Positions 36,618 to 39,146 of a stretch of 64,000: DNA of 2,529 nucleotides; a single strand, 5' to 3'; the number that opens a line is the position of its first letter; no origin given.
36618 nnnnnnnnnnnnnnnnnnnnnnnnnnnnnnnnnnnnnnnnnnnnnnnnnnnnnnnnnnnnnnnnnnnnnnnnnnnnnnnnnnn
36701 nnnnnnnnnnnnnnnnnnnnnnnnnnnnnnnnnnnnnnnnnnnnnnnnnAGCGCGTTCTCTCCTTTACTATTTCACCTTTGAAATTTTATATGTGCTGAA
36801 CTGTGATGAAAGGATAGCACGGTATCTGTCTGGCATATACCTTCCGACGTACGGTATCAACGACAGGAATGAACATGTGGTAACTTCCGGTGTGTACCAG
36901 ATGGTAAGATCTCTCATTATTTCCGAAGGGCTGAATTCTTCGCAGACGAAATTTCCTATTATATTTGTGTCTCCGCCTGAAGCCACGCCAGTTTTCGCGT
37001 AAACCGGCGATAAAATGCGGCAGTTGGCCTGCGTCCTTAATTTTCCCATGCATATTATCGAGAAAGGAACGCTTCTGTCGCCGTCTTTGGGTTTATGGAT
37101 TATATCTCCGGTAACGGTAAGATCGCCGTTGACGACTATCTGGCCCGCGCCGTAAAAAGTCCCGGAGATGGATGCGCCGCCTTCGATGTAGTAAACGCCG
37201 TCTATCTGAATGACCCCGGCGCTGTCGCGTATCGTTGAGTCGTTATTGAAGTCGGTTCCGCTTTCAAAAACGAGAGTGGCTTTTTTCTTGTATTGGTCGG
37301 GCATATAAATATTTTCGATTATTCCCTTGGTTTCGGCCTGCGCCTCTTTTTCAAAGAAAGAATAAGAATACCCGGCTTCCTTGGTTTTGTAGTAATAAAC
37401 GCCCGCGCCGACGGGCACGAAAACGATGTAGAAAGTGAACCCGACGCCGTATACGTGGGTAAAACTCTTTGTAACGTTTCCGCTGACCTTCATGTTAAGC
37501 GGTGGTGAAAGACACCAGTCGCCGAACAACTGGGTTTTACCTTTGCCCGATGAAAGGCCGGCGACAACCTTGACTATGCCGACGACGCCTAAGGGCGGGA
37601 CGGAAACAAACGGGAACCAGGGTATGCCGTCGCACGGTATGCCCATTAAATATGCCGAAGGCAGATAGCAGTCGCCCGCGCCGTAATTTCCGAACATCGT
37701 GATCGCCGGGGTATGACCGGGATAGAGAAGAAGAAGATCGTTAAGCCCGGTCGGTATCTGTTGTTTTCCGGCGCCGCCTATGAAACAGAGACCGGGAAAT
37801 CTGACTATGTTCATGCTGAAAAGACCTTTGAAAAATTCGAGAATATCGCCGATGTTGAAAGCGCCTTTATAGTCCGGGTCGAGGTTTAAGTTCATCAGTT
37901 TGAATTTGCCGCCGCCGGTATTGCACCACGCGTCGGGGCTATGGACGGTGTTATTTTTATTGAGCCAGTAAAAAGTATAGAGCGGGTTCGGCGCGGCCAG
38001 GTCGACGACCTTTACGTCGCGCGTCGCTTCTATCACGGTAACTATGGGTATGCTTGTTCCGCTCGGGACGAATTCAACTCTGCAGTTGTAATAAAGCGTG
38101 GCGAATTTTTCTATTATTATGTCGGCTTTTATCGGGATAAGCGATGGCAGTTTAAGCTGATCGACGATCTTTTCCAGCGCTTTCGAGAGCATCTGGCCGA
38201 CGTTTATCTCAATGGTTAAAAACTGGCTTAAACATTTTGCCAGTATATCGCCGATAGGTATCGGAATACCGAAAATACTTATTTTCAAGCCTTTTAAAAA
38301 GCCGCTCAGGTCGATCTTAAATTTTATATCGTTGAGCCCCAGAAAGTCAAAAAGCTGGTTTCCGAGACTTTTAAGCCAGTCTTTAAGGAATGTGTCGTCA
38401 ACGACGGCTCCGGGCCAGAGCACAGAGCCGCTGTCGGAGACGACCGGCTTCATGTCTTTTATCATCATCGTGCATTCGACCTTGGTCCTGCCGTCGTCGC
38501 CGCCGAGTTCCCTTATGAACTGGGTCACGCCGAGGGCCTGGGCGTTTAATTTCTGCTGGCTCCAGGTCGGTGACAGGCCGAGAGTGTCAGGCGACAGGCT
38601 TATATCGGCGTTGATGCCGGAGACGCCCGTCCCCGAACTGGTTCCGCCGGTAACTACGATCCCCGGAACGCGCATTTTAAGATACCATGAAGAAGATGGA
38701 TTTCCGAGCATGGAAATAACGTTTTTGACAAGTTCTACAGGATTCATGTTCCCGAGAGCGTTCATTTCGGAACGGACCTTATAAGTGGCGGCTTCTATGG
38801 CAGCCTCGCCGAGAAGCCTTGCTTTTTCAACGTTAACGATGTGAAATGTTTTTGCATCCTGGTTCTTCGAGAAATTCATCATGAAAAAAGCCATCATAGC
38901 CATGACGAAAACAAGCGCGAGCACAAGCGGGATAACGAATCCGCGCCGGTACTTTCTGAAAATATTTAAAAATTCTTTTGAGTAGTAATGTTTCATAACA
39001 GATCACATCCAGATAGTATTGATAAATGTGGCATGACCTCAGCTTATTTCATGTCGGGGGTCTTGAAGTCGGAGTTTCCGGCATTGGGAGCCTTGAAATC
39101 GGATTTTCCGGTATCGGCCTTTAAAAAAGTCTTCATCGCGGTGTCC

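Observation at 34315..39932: Self-contained operon of enlarged minor-pseudopilin-like proteins with no pilus or T2SS machinery nearby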

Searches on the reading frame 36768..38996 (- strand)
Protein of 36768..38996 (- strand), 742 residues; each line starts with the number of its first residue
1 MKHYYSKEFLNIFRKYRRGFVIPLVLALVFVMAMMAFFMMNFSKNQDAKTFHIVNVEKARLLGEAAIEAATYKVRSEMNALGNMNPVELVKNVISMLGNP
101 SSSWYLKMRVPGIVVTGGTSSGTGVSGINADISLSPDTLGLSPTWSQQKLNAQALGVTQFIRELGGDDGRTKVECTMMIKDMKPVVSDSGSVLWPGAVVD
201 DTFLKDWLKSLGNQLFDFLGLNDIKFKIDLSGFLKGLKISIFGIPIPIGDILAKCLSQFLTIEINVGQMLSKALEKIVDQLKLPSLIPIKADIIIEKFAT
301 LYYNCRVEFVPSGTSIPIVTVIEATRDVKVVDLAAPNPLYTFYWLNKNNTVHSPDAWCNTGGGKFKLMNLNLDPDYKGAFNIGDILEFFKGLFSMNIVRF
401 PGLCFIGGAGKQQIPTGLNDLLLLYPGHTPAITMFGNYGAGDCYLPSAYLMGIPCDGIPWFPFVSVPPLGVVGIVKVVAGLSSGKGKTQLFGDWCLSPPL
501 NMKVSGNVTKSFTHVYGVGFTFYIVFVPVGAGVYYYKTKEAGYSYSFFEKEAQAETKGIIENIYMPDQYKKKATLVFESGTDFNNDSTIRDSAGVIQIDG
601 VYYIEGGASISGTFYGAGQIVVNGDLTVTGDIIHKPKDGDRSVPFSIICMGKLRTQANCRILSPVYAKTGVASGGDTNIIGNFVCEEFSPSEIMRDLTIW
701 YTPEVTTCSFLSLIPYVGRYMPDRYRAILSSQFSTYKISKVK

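Call 3: search_protein_families(library=pfam, proteins=[window:36768-38996:-], max_evalue=1)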
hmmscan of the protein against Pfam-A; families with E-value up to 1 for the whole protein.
window:36768-38996:- (742 aa): 1 family
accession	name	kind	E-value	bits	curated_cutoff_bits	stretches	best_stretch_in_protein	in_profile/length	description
PF19779.4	DUF6264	-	0.26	11.9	31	1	13-43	145-175/183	Family of unknown function (DUF6264)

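Call 4: search_protein_families(library=ncbifam, proteins=[window:36768-38996:-], max_evalue=1)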
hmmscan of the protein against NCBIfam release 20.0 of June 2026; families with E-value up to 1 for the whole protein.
window:36768-38996:- (742 aa): 0 families

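Call 9: find_homologous_proteins(query=window:36768-38996:-)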
Query window:36768-38996:- (742 aa): 14 proteins with E <= 0.001 among 8000 candidates.
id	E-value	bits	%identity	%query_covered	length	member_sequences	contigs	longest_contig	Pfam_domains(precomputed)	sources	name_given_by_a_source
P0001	0.0e+0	1616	94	100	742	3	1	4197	-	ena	-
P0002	0.0e+0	1259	72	100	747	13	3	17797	-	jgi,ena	-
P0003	0.0e+0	1228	71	98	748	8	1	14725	-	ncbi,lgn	-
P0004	0.0e+0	1215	69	99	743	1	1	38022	-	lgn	-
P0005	0.0e+0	1166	67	99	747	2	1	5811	-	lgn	-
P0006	0.0e+0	1149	65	99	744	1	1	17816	-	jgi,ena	-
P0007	0.0e+0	1058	61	99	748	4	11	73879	-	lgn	-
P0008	6.5e-219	747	47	98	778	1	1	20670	-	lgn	-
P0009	3.6e-217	741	46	98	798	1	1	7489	-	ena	-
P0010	2.3e-216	738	46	98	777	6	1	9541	-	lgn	-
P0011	3.1e-214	731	46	98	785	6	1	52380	-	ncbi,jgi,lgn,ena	-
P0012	1.7e-213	729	45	98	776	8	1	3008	-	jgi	-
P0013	7.2e-164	565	39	99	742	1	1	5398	-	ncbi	-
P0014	1.4e-160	554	40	98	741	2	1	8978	-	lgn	-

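Call 10: find_encoding_contigs(protein=window:36768-38996:-, flank=10000, max_places=6)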
Protein window:36768-38996:- (742 aa): no gene with exactly this product is on record in the collection.

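Call 11: find_encoding_contigs(protein=P0011, flank=10000, max_places=3)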
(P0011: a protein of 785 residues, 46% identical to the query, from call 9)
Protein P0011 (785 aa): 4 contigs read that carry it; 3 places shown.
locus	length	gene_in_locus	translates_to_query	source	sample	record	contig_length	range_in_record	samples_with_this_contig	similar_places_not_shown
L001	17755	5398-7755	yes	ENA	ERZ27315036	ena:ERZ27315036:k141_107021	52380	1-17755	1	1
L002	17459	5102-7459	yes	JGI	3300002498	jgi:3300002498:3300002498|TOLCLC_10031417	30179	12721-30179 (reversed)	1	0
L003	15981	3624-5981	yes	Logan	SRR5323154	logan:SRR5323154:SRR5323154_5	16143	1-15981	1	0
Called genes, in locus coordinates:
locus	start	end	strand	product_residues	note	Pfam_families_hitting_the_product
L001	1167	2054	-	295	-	PF02775:TPP_enzyme_C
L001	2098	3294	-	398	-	PF01855:POR_N, PF02780:Transketolase_C, PF17147:PFOR_II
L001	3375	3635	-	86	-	PF13183:Fer4_8 (faint), PF00037:Fer4 (weak), PF12837:Fer4_6 (weak), PF13237:Fer4_10, PF14697:Fer4_21, PF12838:Fer4_7, PF13187:Fer4_9, PF00037:Fer4 (weak), +5 more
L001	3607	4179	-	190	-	PF01558:POR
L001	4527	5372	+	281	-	-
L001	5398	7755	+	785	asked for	-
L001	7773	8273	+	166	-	-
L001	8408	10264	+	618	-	-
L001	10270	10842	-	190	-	PF02677:QueH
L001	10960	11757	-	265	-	-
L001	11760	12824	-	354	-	-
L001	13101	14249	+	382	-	-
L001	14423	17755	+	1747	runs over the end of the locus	-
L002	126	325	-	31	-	-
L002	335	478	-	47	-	-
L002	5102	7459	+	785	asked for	-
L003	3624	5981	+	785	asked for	-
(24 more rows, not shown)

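Call 12: find_encoding_contigs(protein=P0007, flank=10000, max_places=3)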
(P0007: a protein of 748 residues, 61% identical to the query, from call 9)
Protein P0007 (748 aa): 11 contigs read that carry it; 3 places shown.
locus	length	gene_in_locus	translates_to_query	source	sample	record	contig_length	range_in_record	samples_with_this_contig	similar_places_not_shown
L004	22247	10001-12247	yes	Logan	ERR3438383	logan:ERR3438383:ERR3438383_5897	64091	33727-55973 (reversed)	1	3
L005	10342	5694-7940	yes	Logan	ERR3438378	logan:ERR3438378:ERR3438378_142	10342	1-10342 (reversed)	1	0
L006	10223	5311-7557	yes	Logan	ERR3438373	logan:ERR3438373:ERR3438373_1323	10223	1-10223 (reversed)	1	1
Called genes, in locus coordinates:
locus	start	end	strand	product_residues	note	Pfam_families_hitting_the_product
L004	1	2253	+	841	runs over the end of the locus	PF09371:Tex_N, PF22706:Tex_central_region, PF16921:Tex_YqgF, PF14639:YqgF, PF14635:HHH_7 (weak), PF12836:HHH_3, PF17674:HHH_9, PF00575:S1, +1 more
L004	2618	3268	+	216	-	PF04055:Radical_SAM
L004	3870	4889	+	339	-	PF09924:LPG_synthase_C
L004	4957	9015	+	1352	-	PF01336:tRNA_anti-codon (weak), PF02811:PHP, PF07733:DNA_pol3_alpha, PF17657:DNA_pol3_finger, PF14579:HHH_6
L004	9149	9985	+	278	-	-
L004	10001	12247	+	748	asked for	-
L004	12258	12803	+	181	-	-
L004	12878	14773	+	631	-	-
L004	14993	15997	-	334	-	PF01370:Epimerase, PF04321:RmlD_sub_bind, PF16363:GDP_Man_Dehyd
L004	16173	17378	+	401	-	PF27311:AF_1994_N (weak)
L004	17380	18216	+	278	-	-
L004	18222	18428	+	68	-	PF00403:HMA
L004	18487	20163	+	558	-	-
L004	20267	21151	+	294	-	PF09674:DUF2400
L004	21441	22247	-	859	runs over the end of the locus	PF12717:Cnd1 (faint), PF25062:ARM_TT21_N (faint), PF02985:HEAT (faint), PF25063:ARM_TT21_C (faint), PF00515:TPR_1 (faint), PF13646:HEAT_2, PF13432:TPR_16 (weak), PF14559:TPR_19 (weak), +12 more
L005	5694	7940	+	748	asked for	-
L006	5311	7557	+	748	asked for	-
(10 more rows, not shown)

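Call 13: find_encoding_contigs(protein=P0013, flank=10000, max_places=3)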
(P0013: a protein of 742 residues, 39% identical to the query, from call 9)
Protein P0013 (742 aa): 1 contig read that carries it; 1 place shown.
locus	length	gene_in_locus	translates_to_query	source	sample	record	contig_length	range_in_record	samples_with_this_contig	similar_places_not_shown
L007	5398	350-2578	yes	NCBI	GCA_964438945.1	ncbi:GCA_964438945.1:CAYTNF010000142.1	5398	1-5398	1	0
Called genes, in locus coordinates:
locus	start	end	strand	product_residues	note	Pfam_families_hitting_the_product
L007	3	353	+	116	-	?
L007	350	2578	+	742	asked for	-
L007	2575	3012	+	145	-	-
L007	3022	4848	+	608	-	-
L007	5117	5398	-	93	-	?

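Call 15: find_related_loci(query=A1, collection=genome_contigs, flank=10000)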
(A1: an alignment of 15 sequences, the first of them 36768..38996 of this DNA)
Query A1 (742 aa) in genome_contigs; peptide patterns used: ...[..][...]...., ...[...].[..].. (x = any residue, [..] = any of these).
70 stretches matched a pattern; 18 encode a relative of the query (tblastn E <= 1e-3); 15 distinct loci.
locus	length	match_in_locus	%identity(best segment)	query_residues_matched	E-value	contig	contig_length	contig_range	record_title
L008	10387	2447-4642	71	15-742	0e+0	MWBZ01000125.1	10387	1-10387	MAG: bacterium ADurb.Bin243 isolate ADurb.Bin243 BWY32_contig000125, whole genome shotgun sequence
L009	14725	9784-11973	71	16-741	0e+0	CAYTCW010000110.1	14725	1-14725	MAG TPA_asm: uncultured bacterium isolate SRP192927_co10_55 genome assembly, contig: NODE_2775_length_14725_cov_10.32631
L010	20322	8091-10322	70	2-742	0e+0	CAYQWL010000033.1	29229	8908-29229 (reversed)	MAG TPA_asm: uncultured bacterium isolate SRP263991_co4_139 genome assembly, contig: NODE_1880_length_29229_cov_4.609584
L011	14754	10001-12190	71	16-741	0e+0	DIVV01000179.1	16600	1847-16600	MAG TPA_asm: bacterium UBP16_UBA6123 isolate UBA6123 UBA6123_contig_46985, whole genome shotgun sequence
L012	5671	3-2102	73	47-742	0e+0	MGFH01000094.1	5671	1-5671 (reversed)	MAG: Candidatus Wallbacteria bacterium GWC2_49_35 gwc2_scaffold_21764, whole genome shotgun sequence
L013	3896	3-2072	72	57-742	0e+0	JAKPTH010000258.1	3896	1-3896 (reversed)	MAG: bacterium isolate JPNA_metabat.86 k141_356611, whole genome shotgun sequence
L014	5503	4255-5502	91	1-416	0e+0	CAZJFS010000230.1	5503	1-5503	MAG TPA_asm: uncultured bacterium isolate SRP089250_co1_123 genome assembly, contig: NODE_28920_length_5503_cov_4.474119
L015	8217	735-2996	48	17-742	0e+0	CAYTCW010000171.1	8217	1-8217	MAG TPA_asm: uncultured bacterium isolate SRP192927_co10_55 genome assembly, contig: NODE_7598_length_8217_cov_10.043249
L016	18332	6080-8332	46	18-741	0e+0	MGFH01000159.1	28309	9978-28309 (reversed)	MAG: Candidatus Wallbacteria bacterium GWC2_49_35 gwc2_scaffold_3475, whole genome shotgun sequence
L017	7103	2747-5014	45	14-742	0e+0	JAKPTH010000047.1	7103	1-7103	MAG: bacterium isolate JPNA_metabat.86 k141_652726, whole genome shotgun sequence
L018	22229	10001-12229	61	7-741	0e+0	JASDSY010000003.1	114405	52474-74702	MAG: Candidatus Wallbacteria bacterium isolate P24860_112_MAG_55 P24860_112_S10_metaspades_116_length_114405_cov_22, who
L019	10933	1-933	87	432-742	3e-169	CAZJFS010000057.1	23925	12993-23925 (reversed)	MAG TPA_asm: uncultured bacterium isolate SRP089250_co1_123 genome assembly, contig: NODE_3331_length_23925_cov_5.276917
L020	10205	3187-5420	42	12-740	0e+0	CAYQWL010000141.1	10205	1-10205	MAG TPA_asm: uncultured bacterium isolate SRP263991_co4_139 genome assembly, contig: NODE_10474_length_10205_cov_4.66492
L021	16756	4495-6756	46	17-742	0e+0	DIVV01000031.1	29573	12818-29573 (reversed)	MAG TPA_asm: bacterium UBP16_UBA6123 isolate UBA6123 UBA6123_contig_5572, whole genome shotgun sequence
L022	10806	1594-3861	45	14-742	0e+0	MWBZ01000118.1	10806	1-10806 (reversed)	MAG: bacterium ADurb.Bin243 isolate ADurb.Bin243 BWY32_contig000118, whole genome shotgun sequence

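Call 37: search_protein_representatives(alignment_id=A1)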
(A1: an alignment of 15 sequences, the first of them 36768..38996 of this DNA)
Query: 15 sequences, 749 profile positions. Proteins with E-value up to 0.001 (for the whole library): 205; up to 1e-10: 89; up to 1e-30: 23. The best 150 are listed.
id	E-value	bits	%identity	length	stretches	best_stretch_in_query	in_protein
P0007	0.0e+00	1242.3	-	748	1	8-748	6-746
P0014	0.0e+00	1056.9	-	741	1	9-749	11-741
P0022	1.1e-200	685.2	-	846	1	18-748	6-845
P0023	7.0e-190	649.5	-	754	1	14-747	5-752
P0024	1.1e-103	364.6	-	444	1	291-744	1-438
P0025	1.3e-93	331.2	-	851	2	257-747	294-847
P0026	1.6e-76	274.7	-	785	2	14-536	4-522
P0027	1.6e-73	264.7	-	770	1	15-744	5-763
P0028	1.7e-61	225.0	-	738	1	16-745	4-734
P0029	6.8e-60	219.7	-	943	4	575-747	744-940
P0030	3.8e-51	190.8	-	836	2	491-743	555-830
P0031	5.0e-45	170.5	-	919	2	491-747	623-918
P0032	6.2e-45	170.2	-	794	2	293-748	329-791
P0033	7.2e-43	163.4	-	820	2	491-745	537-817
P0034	1.8e-40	155.5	-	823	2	292-745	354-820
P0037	1.4e-33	132.7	-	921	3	486-744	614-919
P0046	6.1e-29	117.4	-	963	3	489-745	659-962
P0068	1.2e-22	96.6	-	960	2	291-744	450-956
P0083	6.1e-18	81.0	-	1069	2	568-745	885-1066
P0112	9.6e-09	50.6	-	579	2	590-708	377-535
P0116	4.9e-08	48.2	-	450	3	604-696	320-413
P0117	5.4e-08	48.1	-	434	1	599-695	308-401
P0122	1.2e-07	47.0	-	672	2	16-92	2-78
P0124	1.5e-07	46.7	-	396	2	572-695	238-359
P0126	2.5e-07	45.9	-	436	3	603-695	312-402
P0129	5.7e-07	44.7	-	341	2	603-695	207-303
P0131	1.2e-06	43.7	-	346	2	597-713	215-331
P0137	4.6e-06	41.7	-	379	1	603-696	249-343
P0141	8.8e-06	40.8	-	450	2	593-693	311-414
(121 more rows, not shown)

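Call 39: search_protein_families(library=pfam, proteins=[P0117, P0137, P0112, P0122, P0026, P0037, P0083, P0029, P0022, P0068], max_evalue=0.1)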
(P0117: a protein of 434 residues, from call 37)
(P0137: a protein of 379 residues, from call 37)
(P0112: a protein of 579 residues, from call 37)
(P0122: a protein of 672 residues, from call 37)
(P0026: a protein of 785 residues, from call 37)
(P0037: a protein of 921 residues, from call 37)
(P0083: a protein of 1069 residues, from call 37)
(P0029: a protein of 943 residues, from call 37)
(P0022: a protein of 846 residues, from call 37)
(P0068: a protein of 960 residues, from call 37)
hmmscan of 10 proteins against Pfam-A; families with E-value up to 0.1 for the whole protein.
P0117 (434 aa): 2 families
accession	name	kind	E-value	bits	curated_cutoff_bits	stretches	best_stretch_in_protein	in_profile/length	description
PF14341.11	PilX_N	-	3.6e-05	24.1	25.5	1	9-59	1-51/51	PilX N-terminal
PF23981.1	DUF7305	-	0.0053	17.1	27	1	335-413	96-180/185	Domain of unknown function (DUF7305)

P0137 (379 aa): 4 families
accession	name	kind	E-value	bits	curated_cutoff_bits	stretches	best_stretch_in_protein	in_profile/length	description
PF23981.1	DUF7305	-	3.9e-09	37.1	27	1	248-355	67-181/185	Domain of unknown function (DUF7305)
PF04519.19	Bactofilin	-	0.00018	22.1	27.9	1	149-199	3-50/98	Polymer-forming cytoskeletal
PF03961.19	FapA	-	0.0024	18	31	0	268-354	11-83/272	Flagellar Assembly Protein A beta solenoid domain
PF14341.11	PilX_N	-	0.0056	17.1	25.5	1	17-60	8-51/51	PilX N-terminal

P0112 (579 aa): 1 family
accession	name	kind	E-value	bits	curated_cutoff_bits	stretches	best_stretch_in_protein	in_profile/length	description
PF21028.2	DUF1285_C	-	0.051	14.3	29.3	0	111-150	53-92/95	Protein of unknown function (DUF1285), C-terminal domain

P0122 (672 aa): 0 families

P0026 (785 aa): 0 families

P0037 (921 aa): 0 families

P0083 (1069 aa): 1 family
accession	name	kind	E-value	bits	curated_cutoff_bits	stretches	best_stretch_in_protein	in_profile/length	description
PF05714.16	PFam54_60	-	0.075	13.1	27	0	286-323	73-104/185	Borrelia Bbcrasp-1 domain containing protein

P0029 (943 aa): 0 families

P0022 (846 aa): 0 families

P0068 (960 aa): 0 families

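Call 41: find_encoding_contigs(protein=P0037, flank=10000, max_places=3)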
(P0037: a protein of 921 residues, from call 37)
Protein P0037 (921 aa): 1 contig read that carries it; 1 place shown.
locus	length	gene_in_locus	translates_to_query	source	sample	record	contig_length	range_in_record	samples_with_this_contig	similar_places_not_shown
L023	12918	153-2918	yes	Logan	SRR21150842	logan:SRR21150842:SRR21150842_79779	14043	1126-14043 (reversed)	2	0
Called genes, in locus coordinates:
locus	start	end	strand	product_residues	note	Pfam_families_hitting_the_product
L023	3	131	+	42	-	?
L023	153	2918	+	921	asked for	-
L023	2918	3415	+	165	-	-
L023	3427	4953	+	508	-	PF07963:N_methyl (weak)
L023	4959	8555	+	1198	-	PF13620:CarboxypepD_reg (faint), PF17963:Big_9 (weak), PF18911:PKD_4 (weak), PF00041:fn3 (weak), PF25788:Ig_Rha78A_N (faint)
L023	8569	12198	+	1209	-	PF25788:Ig_Rha78A_N (faint), PF00041:fn3 (weak)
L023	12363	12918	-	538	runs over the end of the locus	-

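Call 42: find_encoding_contigs(protein=P0026, flank=10000, max_places=3)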
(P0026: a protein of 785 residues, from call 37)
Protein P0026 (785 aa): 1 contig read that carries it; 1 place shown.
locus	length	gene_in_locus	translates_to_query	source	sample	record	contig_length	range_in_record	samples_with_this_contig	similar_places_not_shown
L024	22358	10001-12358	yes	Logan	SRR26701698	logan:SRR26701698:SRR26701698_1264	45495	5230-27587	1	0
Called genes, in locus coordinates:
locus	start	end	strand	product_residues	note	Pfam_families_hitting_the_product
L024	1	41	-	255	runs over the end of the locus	PF02674:Colicin_V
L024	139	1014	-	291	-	PF04187:Cofac_haem_bdg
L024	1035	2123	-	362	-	PF01098:FTSW_RODA_SPOVE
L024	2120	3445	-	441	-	PF02878:PGM_PMM_I, PF02879:PGM_PMM_II, PF02880:PGM_PMM_III, PF00408:PGM_PMM_IV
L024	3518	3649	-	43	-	-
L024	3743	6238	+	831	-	-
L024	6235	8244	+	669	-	PF07494:Reg_prop (faint), PF23914:TPR_CcmH_CycH (faint), PF00515:TPR_1 (faint), PF07719:TPR_2 (faint), PF12895:ANAPC3 (faint), PF13181:TPR_8 (faint), PF13428:TPR_14 (faint), PF13414:TPR_11 (weak), +4 more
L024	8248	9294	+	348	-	PF01820:Dala_Dala_lig_N, PF02222:ATP-grasp, PF02786:CPSase_L_D2 (weak), PF07478:Dala_Dala_lig_C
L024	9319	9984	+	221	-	-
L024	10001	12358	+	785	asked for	-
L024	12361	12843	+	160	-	PF07963:N_methyl (weak)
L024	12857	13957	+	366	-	PF07963:N_methyl (weak)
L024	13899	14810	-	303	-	PF03706:LPG_synthase_TM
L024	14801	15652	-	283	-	PF00535:Glycos_transf_2, PF10111:Glyco_tranf_2_2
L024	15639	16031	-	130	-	PF03692:CxxCxxCC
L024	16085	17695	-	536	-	PF00890:FAD_binding_2, PF01266:DAO (weak), PF07992:Pyr_redox_2 (faint), PF02910:Succ_DH_flav_C (weak)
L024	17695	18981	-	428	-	PF01116:F_bP_aldolase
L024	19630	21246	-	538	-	PF00171:Aldedh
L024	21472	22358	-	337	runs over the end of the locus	PF02543:Carbam_trans_N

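Call 43: list_cluster_members(proteins=[P0022, P0023, P0027, P0028, P0029, P0030, P0032, P0046, P0068, P0083])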
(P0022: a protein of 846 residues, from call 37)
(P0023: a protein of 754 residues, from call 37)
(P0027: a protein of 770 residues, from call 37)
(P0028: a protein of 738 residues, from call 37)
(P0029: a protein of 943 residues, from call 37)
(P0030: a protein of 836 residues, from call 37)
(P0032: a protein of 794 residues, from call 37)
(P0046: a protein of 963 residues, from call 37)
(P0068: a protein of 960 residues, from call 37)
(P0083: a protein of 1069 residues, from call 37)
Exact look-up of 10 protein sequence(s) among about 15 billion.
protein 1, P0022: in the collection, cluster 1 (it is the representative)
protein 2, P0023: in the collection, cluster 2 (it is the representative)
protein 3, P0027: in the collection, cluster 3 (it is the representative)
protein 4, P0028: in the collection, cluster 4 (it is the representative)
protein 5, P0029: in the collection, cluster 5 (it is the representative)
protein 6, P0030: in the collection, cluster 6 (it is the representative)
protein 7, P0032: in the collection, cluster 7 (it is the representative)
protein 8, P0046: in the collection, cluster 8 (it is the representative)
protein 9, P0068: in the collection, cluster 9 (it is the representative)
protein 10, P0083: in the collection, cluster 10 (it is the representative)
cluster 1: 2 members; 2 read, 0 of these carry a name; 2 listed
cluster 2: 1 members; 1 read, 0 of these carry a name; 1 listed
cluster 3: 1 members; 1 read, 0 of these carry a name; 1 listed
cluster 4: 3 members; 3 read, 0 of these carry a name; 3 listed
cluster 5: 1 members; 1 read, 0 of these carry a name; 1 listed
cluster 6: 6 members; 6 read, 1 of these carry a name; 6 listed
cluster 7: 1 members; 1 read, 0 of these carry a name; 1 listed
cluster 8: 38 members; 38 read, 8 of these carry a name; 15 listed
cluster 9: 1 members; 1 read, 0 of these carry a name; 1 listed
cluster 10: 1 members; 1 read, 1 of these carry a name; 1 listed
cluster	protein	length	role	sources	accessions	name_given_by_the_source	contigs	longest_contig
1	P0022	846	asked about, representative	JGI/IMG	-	-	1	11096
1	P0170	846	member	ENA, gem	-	-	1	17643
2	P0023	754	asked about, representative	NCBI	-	-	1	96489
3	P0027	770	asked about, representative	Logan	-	-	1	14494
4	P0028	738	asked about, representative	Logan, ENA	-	-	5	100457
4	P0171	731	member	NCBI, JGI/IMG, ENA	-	-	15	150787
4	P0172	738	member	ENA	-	-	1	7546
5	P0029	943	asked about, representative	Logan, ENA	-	-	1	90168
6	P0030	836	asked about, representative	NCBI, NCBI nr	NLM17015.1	MAG: hypothetical protein GX221_04790 [Candidatus Riflebacteria bacterium] | hypothetical protein [Candidatus Riflebacteria bacterium]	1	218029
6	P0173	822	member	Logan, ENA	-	-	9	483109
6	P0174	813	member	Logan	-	-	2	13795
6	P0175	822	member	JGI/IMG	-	-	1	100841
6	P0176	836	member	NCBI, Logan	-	-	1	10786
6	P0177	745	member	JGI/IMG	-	-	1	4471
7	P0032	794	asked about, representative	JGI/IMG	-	-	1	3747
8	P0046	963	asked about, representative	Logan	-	-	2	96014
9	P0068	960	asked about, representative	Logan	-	-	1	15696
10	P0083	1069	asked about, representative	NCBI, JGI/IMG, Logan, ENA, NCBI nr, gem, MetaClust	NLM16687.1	MAG: hypothetical protein GX221_03090 [Candidatus Riflebacteria bacterium] | hypothetical protein [Candidatus Riflebacteria bacterium] | \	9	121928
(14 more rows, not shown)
